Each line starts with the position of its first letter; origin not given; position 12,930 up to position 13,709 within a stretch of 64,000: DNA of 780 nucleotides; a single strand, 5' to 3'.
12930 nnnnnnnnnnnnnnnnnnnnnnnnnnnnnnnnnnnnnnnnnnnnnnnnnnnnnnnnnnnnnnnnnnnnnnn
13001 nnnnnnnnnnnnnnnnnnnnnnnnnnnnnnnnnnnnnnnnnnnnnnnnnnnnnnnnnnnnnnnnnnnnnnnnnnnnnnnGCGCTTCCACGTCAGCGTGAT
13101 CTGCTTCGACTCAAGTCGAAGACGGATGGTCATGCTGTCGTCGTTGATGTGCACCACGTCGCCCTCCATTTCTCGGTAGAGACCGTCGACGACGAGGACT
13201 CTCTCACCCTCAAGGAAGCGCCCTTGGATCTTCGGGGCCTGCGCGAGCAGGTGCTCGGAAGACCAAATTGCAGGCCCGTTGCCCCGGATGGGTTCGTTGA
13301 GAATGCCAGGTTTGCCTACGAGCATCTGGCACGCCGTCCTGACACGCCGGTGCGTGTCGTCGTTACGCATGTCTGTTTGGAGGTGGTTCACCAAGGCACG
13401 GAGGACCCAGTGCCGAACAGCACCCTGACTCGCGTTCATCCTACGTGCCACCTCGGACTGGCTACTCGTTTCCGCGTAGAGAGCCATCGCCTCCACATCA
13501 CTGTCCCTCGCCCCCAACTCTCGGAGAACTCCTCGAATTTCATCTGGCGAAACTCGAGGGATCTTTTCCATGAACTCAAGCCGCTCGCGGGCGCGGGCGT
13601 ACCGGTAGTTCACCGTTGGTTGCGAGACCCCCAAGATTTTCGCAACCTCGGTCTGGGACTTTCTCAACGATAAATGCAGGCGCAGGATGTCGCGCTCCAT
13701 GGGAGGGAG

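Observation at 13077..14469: Divergent pair: HTH-HTH-KOW regulator and RecA-like ATPase sharing a motif-rich 61-bp control region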

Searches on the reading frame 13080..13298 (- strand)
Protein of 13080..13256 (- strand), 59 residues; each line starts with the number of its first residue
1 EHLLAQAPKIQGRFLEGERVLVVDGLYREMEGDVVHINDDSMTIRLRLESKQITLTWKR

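Call 45: predict_structure(alignment_id=A3)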
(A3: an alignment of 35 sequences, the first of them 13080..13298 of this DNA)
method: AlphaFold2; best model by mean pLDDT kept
length: 73 residues; sequences in the alignment: 35
mean_pLDDT: 86.0   pTM: 0.67
mean pLDDT of the five models: 86.0, 85.6, 84.2, 83.1, 82.1
residues with pLDDT >= 90: 47; 70-90: 15; 50-70: 8; < 50: 3
segments of 3 or more residues with pLDDT < 50: 1-3
pLDDT, mean of each block of 10 residues (from residue 1): 52 87 92 93 93 94 90 91
secondary structure, 60 per line:
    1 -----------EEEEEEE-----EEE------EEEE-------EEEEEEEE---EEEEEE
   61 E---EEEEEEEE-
elements in order: E12-18 E24-26 E33-36 E44-51 E55-61 E65-72

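Call 50: search_solved_structures(query=A3, max_evalue=10, show_alignments=5)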
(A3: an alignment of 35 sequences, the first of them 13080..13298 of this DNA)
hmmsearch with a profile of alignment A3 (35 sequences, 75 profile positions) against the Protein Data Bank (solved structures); distinct sequences matched with E-value up to 10: 41.
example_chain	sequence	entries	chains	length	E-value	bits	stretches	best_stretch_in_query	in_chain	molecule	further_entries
2mi6_A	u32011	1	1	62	0.0018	21.2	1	24-62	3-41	Transcription termination/antitermination protein NusG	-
9eh1_Z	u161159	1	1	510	0.0023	20.9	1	31-71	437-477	Transcription elongation factor SPT5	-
7nkx_Z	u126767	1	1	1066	0.005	19.8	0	30-64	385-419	Transcription elongation factor SPT5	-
9gux_Z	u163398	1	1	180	0.0069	19.3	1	18-63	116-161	Transcription termination/antitermination protein NusG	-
6ztj_CF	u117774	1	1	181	0.007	19.3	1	18-63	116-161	Transcription termination/antitermination protein NusG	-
8syi_G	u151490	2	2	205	0.0074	19.3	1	18-61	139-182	Transcription termination/antitermination protein NusG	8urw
7nky_Z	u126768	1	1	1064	0.0075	19.2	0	30-64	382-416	Transcription elongation factor SPT5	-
8jch_W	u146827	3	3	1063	0.0077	19.2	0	30-64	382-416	Transcription elongation factor SPT5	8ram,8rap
8k5p_W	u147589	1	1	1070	0.0079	19.2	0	30-64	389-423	Transcription elongation factor SPT5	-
8eos_G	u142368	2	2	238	0.0082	19.1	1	23-62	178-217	Transcription termination/antitermination protein NusG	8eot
8e74_Z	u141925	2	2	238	0.0083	19.1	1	23-62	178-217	Transcription termination/antitermination protein NusG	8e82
9w0n_7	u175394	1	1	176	0.016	18.2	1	19-63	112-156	Transcription termination/antitermination protein NusG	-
2jvv_A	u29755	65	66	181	0.017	18.1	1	19-63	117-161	Transcription antitermination protein nusG | Transcription termination/antitermination protein NusG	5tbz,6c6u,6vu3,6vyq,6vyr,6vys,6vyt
5ms0_F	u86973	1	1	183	0.017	18.1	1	19-63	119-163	Transcription termination/antitermination protein NusG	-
6gov_G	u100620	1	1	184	0.017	18.1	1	19-63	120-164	Transcription termination/antitermination protein NusG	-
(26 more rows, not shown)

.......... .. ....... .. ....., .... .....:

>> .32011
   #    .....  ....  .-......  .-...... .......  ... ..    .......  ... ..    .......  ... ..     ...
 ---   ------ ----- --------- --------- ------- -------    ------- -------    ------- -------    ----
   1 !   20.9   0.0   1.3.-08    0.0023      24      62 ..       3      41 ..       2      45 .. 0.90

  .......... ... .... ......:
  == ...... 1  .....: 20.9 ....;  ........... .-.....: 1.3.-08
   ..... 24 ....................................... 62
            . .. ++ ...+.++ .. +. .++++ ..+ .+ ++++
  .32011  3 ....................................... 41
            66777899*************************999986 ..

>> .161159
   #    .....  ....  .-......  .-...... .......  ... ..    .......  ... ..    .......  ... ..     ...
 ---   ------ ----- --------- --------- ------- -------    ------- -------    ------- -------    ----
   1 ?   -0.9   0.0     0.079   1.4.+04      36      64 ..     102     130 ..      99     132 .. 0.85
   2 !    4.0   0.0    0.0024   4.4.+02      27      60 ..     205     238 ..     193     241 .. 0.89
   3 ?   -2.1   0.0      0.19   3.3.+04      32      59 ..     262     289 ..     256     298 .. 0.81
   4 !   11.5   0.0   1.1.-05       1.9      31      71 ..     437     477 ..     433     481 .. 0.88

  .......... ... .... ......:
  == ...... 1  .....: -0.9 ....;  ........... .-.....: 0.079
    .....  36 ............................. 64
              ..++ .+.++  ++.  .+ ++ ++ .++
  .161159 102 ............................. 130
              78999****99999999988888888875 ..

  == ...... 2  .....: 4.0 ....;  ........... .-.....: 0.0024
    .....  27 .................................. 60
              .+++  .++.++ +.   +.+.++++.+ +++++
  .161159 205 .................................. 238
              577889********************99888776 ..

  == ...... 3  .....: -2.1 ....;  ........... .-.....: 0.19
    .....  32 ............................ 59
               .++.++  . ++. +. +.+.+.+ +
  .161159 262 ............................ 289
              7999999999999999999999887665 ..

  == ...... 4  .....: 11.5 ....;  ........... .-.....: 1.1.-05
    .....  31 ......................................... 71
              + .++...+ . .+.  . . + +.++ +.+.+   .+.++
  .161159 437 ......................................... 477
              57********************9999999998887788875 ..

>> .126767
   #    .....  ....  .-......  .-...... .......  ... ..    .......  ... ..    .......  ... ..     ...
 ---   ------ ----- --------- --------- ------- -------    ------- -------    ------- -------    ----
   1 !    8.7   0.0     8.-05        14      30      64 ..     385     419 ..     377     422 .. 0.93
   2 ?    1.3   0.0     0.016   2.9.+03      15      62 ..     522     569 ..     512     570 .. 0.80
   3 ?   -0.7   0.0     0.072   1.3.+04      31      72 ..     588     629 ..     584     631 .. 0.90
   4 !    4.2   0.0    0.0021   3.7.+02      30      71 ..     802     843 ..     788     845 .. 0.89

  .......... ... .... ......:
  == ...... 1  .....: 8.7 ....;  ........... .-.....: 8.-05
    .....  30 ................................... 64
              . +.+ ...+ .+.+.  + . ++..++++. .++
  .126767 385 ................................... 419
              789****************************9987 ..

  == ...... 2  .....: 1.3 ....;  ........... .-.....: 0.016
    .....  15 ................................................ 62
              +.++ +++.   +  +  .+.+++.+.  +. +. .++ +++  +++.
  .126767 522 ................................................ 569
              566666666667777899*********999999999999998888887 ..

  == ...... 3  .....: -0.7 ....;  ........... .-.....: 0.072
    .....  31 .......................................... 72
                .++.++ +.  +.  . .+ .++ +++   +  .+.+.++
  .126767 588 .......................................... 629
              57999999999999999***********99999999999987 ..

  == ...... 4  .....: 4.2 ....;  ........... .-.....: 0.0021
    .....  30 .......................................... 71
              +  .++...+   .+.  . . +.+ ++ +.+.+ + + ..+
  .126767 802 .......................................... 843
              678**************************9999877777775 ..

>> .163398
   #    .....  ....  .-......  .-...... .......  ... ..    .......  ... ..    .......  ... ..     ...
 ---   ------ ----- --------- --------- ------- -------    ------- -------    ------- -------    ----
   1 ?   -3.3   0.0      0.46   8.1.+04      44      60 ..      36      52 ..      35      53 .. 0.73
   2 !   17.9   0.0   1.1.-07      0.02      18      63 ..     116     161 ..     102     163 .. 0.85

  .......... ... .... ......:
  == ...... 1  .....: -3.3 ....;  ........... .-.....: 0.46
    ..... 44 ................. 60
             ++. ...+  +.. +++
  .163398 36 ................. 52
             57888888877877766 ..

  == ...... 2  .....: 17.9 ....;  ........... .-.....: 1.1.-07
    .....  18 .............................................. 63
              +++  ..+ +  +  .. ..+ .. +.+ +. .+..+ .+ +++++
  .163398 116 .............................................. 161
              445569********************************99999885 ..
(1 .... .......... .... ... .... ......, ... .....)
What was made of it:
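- Checked: KOW (residues about 158-219, containing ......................): a profile of the C-terminus against PDB returns NusG or SPT5 KOW for almost all of its best 25 hits (best E 1.8e-3; call 50).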

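Call 67: search_protein_families(library=pfam, proteins=[window:13080-13256:-], max_evalue=1)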
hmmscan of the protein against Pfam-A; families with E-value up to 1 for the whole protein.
seq(59 aa): 4 families
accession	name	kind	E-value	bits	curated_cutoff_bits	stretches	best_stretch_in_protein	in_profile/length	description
PF25092.1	SH3_KIN17_C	-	7.1e-05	23.6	27.9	1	17-51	4-38/57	KIN17 C-terminal SH3 domain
PF23284.2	KOW2_Spt5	-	0.002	18.4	28.9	1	17-48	2-33/50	Transcription elongation factor SPT5, second KOW domain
PF00467.35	KOW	-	0.01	16.1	22.3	1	17-40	2-25/32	KOW motif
PF00926.24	DHBP_synthase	-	0.11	12.5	26.4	1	13-36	6-29/191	3,4-dihydroxy-2-butanone 4-phosphate synthase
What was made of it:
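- On NusG/Spt5 family: PF00467 16.1 bits, below 22.3 (call 67).
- Closest known: NusG / RfaH / Spt5 KOW domain. Different: Pfam KOW is below threshold (call 67).
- Checked: Pfam KOW itself is below threshold (0.01, 16.1 bits against 22.3; call 67).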

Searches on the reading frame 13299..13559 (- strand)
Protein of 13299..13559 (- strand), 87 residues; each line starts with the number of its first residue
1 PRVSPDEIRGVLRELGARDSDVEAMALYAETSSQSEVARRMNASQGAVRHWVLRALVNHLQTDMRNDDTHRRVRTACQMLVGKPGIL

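Call 67: search_protein_families(library=pfam, proteins=[window:13299-13559:-], max_evalue=1)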
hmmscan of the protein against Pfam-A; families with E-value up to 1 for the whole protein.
seq(87 aa): 10 families
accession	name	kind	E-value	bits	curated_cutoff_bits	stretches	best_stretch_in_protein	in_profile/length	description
PF08281.18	Sigma70_r4_2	-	0.00018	21.5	25.7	1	25-56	19-51/54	Sigma-70, region 4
PF04545.22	Sigma70_r4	-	0.0023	17.8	24.1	1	28-56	17-45/50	Sigma-70, region 4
PF13518.12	HTH_28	-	0.0024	18.4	25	1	23-52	4-33/52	Helix-turn-helix domain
PF13551.12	HTH_29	-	0.0058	17.1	28.1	1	23-54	3-35/64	Winged helix-turn helix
PF06322.17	Phage_NinH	-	0.0062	16.9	29.8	1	33-52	18-37/60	Phage NinH protein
PF01527.26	HTH_Tnp_1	-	0.04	14.6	24.1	1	26-65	17-57/75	Transposase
PF00126.33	HTH_1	-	0.043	14.2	26.6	1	22-60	4-41/60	Bacterial regulatory helix-turn-helix protein, lysR family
PF15943.11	YdaS_toxin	-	0.053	13.8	30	1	33-53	10-30/65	Bacterial toxin YdaS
PF13384.12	HTH_23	-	0.054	13.8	24.6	1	23-52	9-38/50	Homeodomain-like domain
PF07900.17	DUF1670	-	0.12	12.1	25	1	9-52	140-184/220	Protein of unknown function (DUF1670)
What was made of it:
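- Checked: HTH2 (about residues 82-115): region 4 is the best Pfam match but below threshold when scanned alone (1.8e-4, 21.5 bits against a cut-off of 25.7; call 67), so calling it 'r4-type' is suggestive only.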
